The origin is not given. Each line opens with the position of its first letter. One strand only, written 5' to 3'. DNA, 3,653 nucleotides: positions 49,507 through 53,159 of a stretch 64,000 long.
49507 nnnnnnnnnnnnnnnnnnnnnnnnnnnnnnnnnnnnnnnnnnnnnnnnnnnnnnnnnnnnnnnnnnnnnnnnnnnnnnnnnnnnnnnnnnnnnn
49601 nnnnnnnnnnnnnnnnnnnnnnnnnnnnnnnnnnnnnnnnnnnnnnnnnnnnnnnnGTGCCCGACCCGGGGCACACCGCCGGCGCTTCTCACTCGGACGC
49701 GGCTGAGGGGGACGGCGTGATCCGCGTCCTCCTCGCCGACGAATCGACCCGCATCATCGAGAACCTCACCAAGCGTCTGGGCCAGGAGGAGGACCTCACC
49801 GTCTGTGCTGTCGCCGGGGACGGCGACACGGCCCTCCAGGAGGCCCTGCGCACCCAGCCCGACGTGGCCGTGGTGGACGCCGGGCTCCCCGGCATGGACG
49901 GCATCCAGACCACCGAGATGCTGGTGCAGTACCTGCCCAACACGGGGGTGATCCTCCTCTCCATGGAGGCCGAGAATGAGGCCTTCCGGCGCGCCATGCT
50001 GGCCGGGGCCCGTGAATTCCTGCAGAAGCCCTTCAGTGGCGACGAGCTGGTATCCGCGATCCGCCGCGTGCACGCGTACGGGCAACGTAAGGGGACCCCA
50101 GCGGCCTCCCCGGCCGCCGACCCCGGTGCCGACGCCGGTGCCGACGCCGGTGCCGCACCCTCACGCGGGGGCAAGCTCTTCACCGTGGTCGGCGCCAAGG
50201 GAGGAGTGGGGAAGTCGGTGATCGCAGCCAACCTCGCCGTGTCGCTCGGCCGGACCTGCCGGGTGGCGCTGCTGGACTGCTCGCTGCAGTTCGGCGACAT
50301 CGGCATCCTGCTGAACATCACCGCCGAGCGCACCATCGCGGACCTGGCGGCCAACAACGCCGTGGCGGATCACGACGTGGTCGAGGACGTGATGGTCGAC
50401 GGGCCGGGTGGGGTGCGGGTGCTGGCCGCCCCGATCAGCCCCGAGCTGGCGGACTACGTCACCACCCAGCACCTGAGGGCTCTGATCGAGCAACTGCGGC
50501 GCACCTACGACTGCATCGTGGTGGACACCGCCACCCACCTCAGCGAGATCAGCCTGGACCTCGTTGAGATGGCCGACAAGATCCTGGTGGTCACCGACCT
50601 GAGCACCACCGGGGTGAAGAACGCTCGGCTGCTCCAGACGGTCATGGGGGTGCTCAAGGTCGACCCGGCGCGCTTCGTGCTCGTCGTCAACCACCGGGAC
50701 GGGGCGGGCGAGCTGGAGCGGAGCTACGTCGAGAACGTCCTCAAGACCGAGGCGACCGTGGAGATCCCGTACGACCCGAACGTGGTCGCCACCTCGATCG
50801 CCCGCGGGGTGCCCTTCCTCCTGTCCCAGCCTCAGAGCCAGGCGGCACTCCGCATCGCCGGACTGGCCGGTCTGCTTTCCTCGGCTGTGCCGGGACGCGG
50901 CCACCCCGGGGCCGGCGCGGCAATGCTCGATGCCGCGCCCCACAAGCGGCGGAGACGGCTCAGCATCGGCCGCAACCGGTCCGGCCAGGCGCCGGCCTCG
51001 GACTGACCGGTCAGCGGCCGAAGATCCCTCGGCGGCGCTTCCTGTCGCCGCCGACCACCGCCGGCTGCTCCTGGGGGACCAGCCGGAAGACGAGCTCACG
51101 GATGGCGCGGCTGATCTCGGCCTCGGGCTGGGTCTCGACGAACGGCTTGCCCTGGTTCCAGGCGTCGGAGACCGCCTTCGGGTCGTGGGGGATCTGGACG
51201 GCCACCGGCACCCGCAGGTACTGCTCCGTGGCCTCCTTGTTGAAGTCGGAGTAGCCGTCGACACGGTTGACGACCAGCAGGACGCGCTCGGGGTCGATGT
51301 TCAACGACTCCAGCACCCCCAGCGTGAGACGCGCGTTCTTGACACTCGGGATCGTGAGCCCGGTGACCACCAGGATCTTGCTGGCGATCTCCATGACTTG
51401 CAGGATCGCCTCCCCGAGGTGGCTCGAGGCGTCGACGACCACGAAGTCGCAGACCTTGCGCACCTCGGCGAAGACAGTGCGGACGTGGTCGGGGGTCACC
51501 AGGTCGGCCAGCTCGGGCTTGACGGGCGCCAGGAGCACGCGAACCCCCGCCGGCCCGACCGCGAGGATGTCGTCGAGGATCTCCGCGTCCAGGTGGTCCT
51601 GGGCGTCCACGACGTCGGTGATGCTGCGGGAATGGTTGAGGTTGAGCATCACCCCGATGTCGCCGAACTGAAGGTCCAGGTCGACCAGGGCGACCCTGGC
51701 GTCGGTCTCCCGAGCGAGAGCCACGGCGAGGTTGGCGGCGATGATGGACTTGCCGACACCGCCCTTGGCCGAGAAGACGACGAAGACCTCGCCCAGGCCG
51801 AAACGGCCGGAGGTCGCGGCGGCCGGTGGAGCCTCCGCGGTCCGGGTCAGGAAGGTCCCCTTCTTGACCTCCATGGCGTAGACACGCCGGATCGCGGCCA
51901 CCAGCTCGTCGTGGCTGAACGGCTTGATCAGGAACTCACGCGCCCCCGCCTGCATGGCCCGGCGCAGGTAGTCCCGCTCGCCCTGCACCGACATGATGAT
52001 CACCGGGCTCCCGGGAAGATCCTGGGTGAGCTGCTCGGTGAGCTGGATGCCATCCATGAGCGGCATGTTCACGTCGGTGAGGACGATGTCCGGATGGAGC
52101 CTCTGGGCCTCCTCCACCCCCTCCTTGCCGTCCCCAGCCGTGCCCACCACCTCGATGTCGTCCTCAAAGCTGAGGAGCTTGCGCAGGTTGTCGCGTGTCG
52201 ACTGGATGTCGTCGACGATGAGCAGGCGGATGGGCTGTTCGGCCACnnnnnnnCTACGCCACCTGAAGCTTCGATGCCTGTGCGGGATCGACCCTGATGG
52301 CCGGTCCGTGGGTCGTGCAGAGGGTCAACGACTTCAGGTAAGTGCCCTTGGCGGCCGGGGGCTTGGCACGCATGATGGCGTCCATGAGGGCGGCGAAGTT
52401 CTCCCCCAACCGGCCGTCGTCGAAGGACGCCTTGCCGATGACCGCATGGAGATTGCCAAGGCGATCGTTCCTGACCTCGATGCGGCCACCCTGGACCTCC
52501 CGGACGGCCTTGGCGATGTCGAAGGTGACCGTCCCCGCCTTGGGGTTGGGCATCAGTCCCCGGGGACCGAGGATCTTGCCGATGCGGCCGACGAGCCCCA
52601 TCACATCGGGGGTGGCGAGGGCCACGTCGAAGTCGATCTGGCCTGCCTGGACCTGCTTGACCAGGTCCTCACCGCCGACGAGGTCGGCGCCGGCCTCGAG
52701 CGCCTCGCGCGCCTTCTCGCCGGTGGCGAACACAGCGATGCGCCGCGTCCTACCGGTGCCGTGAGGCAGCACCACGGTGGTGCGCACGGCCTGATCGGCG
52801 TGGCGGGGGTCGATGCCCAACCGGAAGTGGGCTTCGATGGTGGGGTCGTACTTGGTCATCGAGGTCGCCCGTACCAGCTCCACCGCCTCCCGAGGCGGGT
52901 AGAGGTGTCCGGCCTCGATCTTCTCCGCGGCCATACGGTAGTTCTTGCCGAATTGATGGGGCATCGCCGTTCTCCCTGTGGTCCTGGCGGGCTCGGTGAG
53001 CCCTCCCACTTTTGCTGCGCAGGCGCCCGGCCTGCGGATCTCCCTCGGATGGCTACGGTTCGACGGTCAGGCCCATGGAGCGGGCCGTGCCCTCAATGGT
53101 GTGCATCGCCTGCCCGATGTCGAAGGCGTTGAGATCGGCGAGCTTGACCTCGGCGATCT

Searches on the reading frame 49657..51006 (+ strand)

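Call 25: search_protein_families(library=pfam, max_evalue=0.001, proteins=[window:49657-51006:+])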
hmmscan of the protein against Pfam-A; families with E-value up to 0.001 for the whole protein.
window:49657-51006:+ (449 aa): 5 families
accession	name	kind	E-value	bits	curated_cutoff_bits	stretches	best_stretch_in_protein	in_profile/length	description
PF00072.30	Response_reg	-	2.1e-22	79.8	30.2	1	24-136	1-111/111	Response regulator receiver domain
PF01656.29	CbiA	-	4.7e-11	43.2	25.4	1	176-378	2-117/125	CobQ/CobB/MinD/ParA nucleotide binding domain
PF13614.12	AAA_31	-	1.1e-09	38.9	27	1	173-331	2-166/177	AAA domain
PF10609.15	ParA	-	2.3e-07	30.9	27.1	1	175-229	6-61/246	NUBPL iron-transfer P-loop NTPase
PF00142.24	Fer4_NifH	-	3.8e-07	30.3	25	1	180-385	7-223/271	4Fe-4S iron sulfur cluster binding proteins, NifH/frxC family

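Call 87: search_protein_families(library=ncbifam, max_evalue=0.001, proteins=[window:49657-51006:+])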
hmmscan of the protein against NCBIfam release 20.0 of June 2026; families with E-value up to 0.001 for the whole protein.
window:49657-51006:+ (449 aa): 92 families (the best 25 are shown)
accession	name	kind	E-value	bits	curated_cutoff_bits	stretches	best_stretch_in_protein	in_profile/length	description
TIGR01969.1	minD_arch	subfamily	3.8e-26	91.8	201.75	1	175-406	3-229/251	cell division ATPase MinD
NF052445.1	RespRegMctR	equivalog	2.5e-20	72.8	300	1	22-141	2-121/205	two-component system response regulator MctR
NF001965.0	PRK00742.1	subfamily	3.7e-17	62.6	293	1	22-128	4-111/357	chemotaxis-specific protein-glutamate methyltransferase CheB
NF007018.1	PRK09483.1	equivalog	1.5e-16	60.7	280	1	22-144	2-123/217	UvrY/SirA/GacA family response regulator transcription factor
NF009206.0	PRK12555.1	subfamily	7.1e-16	58.1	342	1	22-130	1-110/340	chemotaxis-specific protein-glutamate methyltransferase CheB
TIGR03371.1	cellulose_yhjQ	equivalog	3.2e-14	53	157.85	1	176-410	5-244/246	cellulose biosynthesis protein BcsQ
TIGR02875.1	spore_0_A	equivalog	1.1e-13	51.1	200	1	22-140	3-123/262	sporulation transcription factor Spo0A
TIGR01818.1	ntrC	equivalog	1.8e-13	50.1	558.6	1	24-150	1-125/463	nitrogen regulation protein NR(I)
TIGR03815.1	CpaE_hom_Actino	equivalog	5e-13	48.9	154.45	1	163-378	102-313/340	septum site-determining protein Ssd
NF041367.1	CheY_Halo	equivalog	1.3e-12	48.1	200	1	24-138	1-113/114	chemotaxis protein CheY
NF047785.1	respo_reg_MadR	equivalog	1.7e-12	47.1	300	1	22-140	1-122/209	MadR family response regulator transcription factor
TIGR01968.1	minD_bact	equivalog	2.5e-12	46.7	212.9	1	174-392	3-222/261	septum site-determining protein MinD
NF040689.1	MtrAB_MtrA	equivalog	2.5e-12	46.6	300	1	24-137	1-111/219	MtrAB system response regulator MtrA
NF007935.0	PRK10651.1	equivalog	2.5e-12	46.4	250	1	22-139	7-124/216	two-component system response regulator NarL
NF008469.0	PRK11361.1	equivalog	4.2e-12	45.5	714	1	22-138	5-119/461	acetoacetate metabolism transcriptional regulator AtoC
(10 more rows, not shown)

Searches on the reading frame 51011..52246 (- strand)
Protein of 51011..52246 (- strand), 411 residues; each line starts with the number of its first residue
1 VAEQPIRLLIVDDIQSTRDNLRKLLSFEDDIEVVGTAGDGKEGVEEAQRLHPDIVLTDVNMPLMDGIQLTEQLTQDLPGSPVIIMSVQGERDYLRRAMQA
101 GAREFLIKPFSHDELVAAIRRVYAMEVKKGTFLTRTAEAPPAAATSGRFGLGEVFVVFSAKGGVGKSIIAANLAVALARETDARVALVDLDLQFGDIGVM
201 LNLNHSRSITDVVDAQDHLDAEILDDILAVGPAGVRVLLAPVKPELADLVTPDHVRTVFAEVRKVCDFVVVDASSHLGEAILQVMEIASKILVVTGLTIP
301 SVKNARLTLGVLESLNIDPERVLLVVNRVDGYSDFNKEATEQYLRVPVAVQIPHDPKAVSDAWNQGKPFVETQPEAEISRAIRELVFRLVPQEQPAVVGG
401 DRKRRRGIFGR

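Call 25: search_protein_families(library=pfam, max_evalue=0.001, proteins=[window:51011-52246:-])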
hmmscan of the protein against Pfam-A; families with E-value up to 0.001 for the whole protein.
window:51011-52246:- (411 aa): 6 families
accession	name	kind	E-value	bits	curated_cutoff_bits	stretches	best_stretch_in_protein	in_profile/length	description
PF00072.30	Response_reg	-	1.3e-30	106.3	30.2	1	9-120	2-111/111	Response regulator receiver domain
PF10609.15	ParA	-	1.6e-15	57.7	27.1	1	153-208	4-58/246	NUBPL iron-transfer P-loop NTPase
PF01656.29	CbiA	-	2.8e-14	53.6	25.4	1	156-368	2-124/125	CobQ/CobB/MinD/ParA nucleotide binding domain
PF13614.12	AAA_31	-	2.2e-11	44.4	27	1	154-296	3-148/177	AAA domain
PF09140.17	MipZ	-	4.6e-06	26.6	20.7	1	155-275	3-109/262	ATPase MipZ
PF00142.24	Fer4_NifH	-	3.7e-05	23.8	25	1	157-237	4-83/271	4Fe-4S iron sulfur cluster binding proteins, NifH/frxC family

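Call 87: search_protein_families(library=ncbifam, max_evalue=0.001, proteins=[window:51011-52246:-])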
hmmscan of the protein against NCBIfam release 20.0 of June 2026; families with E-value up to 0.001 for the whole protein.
window:51011-52246:- (411 aa): 118 families (the best 25 are shown)
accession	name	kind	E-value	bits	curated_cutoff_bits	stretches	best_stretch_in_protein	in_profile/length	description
TIGR01969.1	minD_arch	subfamily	9.6e-33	113.4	201.75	1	155-391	3-232/251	cell division ATPase MinD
NF052445.1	RespRegMctR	equivalog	7.5e-27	94.1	300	1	5-124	1-120/205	two-component system response regulator MctR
TIGR01968.1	minD_bact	equivalog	2.4e-25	89.4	212.9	1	153-396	2-243/261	septum site-determining protein MinD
NF001965.0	PRK00742.1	subfamily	1.4e-23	83.7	293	1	4-112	2-111/357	chemotaxis-specific protein-glutamate methyltransferase CheB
NF007935.0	PRK10651.1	equivalog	1.6e-23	83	250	1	3-127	4-128/216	two-component system response regulator NarL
TIGR02875.1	spore_0_A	equivalog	5.4e-23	81.6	200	1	5-128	2-127/262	sporulation transcription factor Spo0A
NF009206.0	PRK12555.1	subfamily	2.6e-22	79.3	342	1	6-163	1-163/340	chemotaxis-specific protein-glutamate methyltransferase CheB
NF041367.1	CheY_Halo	equivalog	7.6e-22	77.8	200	1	9-122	2-113/114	chemotaxis protein CheY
NF007018.1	PRK09483.1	equivalog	5.8e-20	71.9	280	1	6-124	2-120/217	UvrY/SirA/GacA family response regulator transcription factor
TIGR01818.1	ntrC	equivalog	8e-20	71.1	558.6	1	9-139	2-130/463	nitrogen regulation protein NR(I)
NF008677.0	PRK11697.1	equivalog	2.2e-19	69.8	246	1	6-131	2-124/238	two-component system response regulator BtsR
NF047785.1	respo_reg_MadR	equivalog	2.4e-18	66.2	300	1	6-126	1-124/209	MadR family response regulator transcription factor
NF047465.1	hybrid_HK_LvrA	exception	2.8e-18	65.3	1200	1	7-124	469-585/819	hybrid histidine kinase/response regulator LvrA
TIGR03815.1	CpaE_hom_Actino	equivalog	4e-18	65.7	154.45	1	152-387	111-338/340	septum site-determining protein Ssd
NF008469.0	PRK11361.1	equivalog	1.1e-17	63.9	714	1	7-127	6-124/461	acetoacetate metabolism transcriptional regulator AtoC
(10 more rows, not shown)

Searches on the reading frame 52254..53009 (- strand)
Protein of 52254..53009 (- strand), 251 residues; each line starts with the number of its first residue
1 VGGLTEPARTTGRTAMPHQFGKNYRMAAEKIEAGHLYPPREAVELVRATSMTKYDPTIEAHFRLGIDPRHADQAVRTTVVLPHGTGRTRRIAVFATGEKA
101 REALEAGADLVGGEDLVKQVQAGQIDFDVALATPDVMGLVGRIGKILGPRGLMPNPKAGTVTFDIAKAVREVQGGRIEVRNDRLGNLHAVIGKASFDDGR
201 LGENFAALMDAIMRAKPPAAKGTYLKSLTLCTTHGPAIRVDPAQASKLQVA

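Call 64: search_protein_families(library=pfam, max_evalue=0.1, proteins=[window:52254-53009:-])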
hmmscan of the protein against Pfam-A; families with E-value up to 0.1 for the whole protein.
window:52254-53009:- (251 aa): 2 families
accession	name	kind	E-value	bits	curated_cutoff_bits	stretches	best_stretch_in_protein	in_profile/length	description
PF00687.26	Ribosomal_L1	-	2.5e-60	203.9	32.2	1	47-236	2-198/198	Ribosomal protein L1p/L10e family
PF02056.22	Glyco_hydro_4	-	0.013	15.5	23.2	1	95-172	62-134/183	Family 4 glycosyl hydrolase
